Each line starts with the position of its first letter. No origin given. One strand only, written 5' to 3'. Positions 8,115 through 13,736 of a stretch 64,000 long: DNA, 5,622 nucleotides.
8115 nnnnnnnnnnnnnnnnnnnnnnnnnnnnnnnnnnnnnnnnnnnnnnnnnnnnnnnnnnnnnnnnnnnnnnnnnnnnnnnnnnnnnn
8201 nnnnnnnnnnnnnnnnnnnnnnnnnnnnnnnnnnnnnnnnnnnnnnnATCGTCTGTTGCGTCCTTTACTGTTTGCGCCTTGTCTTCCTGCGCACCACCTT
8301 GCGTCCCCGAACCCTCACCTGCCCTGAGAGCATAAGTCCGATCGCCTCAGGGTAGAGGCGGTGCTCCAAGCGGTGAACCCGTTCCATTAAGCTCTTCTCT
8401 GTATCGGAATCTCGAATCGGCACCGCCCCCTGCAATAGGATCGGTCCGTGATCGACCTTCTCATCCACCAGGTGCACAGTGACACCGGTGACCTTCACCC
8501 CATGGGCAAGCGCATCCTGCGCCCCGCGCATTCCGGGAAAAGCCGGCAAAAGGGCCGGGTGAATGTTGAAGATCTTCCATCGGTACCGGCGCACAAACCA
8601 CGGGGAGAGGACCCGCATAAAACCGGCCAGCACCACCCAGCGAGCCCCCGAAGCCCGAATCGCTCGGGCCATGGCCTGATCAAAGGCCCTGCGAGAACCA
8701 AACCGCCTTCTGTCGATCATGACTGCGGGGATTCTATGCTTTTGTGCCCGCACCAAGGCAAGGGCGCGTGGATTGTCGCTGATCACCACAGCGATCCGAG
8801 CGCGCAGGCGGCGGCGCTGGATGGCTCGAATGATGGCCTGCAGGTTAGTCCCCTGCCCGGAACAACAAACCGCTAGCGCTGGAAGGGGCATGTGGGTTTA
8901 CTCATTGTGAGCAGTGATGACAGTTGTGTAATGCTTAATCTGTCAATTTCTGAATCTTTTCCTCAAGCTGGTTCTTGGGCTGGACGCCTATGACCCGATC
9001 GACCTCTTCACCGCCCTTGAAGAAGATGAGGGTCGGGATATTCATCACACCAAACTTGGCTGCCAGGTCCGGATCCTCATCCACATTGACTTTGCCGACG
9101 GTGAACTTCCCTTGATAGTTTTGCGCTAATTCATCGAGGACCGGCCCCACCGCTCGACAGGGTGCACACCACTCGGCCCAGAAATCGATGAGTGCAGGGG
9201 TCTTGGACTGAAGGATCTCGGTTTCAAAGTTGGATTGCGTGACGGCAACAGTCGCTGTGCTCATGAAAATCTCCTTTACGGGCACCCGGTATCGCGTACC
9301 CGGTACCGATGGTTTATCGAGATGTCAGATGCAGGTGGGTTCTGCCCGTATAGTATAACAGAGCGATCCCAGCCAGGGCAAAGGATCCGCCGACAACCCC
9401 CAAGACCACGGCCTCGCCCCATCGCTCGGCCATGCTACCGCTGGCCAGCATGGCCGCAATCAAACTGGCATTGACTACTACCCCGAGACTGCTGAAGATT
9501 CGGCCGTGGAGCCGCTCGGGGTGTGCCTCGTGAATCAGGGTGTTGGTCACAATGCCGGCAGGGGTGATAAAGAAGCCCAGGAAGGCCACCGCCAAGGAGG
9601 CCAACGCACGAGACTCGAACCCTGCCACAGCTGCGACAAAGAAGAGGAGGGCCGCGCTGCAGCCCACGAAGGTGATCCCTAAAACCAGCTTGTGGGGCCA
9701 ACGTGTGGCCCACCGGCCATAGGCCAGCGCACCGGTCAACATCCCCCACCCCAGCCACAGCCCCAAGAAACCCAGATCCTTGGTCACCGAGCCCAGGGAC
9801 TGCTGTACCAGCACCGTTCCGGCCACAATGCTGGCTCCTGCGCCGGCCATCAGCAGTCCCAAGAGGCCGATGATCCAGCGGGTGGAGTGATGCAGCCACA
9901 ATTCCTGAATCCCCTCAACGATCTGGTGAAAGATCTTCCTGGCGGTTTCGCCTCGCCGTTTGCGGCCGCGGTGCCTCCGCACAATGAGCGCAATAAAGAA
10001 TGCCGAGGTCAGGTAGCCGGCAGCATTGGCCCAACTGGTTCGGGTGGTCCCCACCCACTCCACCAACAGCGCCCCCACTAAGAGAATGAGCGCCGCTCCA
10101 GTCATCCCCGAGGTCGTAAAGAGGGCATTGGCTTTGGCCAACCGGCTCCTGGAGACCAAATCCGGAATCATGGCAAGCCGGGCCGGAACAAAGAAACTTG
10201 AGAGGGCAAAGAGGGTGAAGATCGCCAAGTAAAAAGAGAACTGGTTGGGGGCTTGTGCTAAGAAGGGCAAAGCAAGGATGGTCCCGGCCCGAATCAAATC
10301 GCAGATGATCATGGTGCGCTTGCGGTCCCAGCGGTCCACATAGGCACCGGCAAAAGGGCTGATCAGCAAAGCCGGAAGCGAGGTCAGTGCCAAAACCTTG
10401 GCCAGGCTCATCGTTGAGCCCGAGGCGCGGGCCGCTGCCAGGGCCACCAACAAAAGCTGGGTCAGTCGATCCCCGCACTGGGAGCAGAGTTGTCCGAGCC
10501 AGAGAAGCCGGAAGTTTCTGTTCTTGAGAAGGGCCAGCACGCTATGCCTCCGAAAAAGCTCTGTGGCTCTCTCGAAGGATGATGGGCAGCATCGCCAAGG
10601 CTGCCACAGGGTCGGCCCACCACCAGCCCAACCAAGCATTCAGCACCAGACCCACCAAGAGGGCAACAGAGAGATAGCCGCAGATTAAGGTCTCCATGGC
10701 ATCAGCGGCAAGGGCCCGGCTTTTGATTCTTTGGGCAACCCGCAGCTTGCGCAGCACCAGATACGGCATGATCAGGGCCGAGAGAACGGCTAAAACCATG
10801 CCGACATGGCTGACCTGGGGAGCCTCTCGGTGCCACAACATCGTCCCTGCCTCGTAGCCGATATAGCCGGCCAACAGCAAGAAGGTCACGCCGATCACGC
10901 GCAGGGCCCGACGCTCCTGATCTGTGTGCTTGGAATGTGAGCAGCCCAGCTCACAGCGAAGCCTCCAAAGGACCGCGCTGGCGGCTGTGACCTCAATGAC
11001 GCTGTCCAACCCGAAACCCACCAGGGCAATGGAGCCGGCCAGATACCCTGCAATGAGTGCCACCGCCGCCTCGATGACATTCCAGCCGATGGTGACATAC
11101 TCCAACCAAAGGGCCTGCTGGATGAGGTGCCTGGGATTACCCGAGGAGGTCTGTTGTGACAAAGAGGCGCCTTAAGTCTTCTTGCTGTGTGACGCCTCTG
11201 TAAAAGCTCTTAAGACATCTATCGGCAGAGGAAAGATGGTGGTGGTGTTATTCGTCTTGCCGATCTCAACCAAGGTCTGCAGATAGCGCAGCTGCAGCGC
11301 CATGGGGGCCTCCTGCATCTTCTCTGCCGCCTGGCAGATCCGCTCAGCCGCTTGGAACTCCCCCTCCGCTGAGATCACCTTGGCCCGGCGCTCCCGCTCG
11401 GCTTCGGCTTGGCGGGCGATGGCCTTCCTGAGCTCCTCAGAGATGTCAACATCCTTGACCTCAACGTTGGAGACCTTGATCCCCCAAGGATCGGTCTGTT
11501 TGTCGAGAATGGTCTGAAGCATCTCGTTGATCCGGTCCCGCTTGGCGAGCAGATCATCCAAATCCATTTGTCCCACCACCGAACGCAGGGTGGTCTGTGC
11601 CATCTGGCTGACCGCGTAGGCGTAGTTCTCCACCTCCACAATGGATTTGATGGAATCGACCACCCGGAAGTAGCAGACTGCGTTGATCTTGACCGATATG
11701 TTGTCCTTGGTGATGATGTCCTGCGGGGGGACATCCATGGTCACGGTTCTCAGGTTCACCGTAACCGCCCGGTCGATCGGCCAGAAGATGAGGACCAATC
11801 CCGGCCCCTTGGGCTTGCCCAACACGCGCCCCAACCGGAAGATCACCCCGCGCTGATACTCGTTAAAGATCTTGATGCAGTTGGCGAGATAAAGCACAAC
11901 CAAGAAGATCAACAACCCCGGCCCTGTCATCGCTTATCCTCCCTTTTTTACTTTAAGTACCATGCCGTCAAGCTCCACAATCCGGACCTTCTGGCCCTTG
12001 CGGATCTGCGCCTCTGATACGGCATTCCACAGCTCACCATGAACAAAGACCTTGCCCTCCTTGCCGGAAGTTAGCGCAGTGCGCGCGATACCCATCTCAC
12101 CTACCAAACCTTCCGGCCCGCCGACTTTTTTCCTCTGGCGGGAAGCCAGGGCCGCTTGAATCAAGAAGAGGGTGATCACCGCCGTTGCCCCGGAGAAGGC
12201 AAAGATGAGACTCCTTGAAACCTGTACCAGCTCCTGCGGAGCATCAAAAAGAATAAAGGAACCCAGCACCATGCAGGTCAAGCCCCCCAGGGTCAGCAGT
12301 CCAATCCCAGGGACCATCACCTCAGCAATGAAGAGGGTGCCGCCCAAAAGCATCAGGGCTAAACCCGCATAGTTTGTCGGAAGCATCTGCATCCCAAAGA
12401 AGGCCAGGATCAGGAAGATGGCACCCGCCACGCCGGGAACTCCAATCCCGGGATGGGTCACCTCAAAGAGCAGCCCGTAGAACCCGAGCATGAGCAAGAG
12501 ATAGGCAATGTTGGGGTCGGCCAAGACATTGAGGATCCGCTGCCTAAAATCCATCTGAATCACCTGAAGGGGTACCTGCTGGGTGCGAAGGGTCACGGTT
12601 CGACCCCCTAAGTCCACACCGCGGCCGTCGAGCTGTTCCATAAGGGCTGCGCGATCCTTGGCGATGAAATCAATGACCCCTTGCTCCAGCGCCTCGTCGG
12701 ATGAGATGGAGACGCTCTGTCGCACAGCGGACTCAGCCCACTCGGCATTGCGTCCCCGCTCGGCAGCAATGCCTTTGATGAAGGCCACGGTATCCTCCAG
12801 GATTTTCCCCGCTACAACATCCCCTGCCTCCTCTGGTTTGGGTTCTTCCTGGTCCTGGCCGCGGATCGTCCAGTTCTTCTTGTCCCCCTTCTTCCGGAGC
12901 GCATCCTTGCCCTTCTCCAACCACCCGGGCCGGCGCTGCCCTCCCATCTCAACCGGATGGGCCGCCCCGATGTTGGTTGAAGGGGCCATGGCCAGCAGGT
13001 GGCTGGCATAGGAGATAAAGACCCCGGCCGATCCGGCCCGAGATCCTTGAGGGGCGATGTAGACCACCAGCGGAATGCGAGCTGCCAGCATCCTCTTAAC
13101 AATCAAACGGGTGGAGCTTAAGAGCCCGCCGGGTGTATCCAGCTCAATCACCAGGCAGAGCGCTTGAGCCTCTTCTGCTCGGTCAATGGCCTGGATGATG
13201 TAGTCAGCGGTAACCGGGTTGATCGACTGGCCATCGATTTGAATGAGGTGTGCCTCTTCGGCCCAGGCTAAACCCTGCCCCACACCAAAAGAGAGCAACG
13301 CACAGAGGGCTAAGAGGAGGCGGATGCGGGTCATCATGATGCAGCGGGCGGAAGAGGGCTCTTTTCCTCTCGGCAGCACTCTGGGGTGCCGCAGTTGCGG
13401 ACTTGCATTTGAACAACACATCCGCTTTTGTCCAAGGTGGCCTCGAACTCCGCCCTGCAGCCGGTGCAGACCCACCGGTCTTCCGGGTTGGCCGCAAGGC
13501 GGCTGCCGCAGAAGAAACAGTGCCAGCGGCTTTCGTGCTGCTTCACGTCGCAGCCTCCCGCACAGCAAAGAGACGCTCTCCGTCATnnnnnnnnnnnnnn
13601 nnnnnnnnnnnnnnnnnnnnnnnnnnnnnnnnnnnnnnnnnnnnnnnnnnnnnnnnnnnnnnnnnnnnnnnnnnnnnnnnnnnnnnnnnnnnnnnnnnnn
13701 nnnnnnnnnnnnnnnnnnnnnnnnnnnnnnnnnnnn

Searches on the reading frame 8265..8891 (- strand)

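Call 65: search_protein_families(library=pfam, proteins=[window:8265-8891:-], max_evalue=0.00001)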
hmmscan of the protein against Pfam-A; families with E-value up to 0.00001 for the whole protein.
window:8265-8891:- (208 aa): 1 family
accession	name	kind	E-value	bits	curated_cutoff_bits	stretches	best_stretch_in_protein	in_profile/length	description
PF00551.24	Formyl_trans_N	-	9e-55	185.7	26.1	1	7-184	4-181/181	Formyl transferase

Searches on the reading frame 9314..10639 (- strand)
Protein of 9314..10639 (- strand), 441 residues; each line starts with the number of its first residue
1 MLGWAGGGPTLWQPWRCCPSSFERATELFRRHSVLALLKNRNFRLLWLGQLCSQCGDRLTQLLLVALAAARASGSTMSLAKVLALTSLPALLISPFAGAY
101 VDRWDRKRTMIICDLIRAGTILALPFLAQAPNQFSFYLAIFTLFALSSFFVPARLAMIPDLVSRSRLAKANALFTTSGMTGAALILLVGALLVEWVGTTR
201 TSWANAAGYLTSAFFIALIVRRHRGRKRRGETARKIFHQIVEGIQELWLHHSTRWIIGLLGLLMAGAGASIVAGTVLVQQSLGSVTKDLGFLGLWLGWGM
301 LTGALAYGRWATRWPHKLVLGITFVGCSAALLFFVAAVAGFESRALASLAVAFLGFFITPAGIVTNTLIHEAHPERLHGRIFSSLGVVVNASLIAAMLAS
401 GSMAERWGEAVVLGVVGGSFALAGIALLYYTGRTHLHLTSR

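Call 65: search_protein_families(library=pfam, proteins=[window:9314-10639:-], max_evalue=0.00001)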
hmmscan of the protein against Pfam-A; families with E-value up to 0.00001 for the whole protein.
window:9314-10639:- (441 aa): 2 families
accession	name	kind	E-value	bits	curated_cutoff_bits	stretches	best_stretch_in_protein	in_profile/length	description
PF07690.21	MFS_1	-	2.4e-36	125.8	33.4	2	46-388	1-338/347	Major Facilitator Superfamily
PF05977.19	MFS_3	-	6.2e-13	48.5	27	1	33-428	2-391/524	Transmembrane secretion effector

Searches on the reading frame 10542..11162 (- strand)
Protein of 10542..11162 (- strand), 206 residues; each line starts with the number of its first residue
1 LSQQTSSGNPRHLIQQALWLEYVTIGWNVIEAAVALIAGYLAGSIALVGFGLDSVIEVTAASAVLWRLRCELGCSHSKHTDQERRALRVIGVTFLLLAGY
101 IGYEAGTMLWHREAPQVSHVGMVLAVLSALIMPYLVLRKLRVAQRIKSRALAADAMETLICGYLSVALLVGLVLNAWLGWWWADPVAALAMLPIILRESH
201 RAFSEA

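Call 65: search_protein_families(library=pfam, proteins=[window:10542-11162:-], max_evalue=0.00001)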
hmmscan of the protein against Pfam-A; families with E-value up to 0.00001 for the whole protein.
window:10542-11162:- (206 aa): 1 family
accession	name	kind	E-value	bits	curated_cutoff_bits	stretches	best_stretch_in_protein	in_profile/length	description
PF01545.26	Cation_efflux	-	5.8e-16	59.3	26.6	1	25-205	5-192/198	Cation efflux family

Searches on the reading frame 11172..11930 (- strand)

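Call 65: search_protein_families(library=pfam, proteins=[window:11172-11930:-], max_evalue=0.00001)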
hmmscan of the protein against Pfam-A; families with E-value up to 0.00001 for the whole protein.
window:11172-11930:- (252 aa): 1 family
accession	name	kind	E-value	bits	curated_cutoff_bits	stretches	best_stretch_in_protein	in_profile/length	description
PF01145.31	Band_7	-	4e-38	131.7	23.6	1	21-191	2-175/176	SPFH domain / Band 7 family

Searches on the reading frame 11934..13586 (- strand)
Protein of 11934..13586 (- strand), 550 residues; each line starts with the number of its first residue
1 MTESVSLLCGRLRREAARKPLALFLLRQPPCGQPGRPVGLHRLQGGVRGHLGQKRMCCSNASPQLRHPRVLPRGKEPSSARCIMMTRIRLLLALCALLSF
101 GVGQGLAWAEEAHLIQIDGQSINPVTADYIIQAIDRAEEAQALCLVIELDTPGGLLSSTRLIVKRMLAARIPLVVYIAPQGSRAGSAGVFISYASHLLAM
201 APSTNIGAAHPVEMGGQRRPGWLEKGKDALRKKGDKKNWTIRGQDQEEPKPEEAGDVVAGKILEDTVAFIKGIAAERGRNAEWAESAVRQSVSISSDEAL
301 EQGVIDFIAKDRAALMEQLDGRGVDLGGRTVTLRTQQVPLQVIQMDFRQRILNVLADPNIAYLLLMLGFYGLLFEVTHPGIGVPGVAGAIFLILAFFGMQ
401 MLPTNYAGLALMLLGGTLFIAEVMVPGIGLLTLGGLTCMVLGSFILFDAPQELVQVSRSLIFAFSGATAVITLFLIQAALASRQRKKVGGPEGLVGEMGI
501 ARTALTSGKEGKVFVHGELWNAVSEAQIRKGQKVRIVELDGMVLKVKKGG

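Call 66: search_protein_families(library=pfam, proteins=[window:11934-13586:-], max_evalue=0.00001)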
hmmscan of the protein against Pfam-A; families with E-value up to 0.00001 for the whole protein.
window:11934-13586:- (550 aa): 3 families
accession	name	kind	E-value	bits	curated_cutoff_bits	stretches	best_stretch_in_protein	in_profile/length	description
PF24961.1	NfeD_membrane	-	1.9e-28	99.3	26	1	359-476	1-117/119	NfeD integral membrane domain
PF25145.1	NfeD1b_N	-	2.3e-15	57.1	40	1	115-217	5-103/189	NfeD1b, N-terminal domain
PF01957.25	NfeD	-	1.7e-13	51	29.1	1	492-548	2-57/57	NfeD-like C-terminal, partner-binding domain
